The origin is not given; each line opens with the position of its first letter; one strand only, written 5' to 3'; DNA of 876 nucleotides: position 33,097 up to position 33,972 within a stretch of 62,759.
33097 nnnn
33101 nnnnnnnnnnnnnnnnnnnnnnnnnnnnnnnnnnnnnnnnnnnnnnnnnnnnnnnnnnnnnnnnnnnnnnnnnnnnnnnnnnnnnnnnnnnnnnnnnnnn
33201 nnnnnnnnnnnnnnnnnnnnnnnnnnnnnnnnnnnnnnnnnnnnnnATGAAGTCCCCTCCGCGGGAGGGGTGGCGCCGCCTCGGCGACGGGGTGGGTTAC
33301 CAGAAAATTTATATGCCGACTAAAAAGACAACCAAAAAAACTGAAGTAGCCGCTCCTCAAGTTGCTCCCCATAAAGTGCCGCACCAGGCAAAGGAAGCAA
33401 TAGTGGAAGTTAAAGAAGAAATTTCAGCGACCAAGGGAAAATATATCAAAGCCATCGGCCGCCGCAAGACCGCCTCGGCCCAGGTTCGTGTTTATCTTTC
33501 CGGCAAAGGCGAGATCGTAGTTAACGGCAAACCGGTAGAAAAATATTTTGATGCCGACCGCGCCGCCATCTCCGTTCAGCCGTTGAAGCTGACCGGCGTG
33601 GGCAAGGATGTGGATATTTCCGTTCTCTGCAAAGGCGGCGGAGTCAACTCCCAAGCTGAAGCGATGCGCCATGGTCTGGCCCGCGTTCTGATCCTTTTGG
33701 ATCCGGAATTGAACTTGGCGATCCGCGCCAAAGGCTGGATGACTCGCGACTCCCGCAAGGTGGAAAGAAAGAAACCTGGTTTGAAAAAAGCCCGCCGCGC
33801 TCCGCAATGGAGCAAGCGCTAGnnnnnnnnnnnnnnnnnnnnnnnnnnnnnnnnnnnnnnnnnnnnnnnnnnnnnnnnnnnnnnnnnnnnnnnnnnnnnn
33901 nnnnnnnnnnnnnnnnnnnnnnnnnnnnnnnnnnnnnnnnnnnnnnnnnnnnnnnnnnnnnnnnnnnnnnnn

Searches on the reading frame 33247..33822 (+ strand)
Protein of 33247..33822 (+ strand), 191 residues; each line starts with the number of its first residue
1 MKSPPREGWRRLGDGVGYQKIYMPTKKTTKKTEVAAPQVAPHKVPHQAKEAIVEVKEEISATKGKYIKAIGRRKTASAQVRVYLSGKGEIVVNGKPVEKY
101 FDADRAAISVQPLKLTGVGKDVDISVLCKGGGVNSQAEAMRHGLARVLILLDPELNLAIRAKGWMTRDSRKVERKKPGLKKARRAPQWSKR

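Call 69: search_protein_families(library=pfam, proteins=[window:33247-33822:+], max_evalue=0.001)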
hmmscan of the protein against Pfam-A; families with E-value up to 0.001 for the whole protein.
window:33247-33822:+ (191 aa): 1 family
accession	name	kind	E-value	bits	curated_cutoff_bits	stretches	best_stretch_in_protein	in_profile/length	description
PF00380.25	Ribosomal_S9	-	9.2e-39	133.1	22.5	1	71-191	1-121/121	Ribosomal protein S9/S16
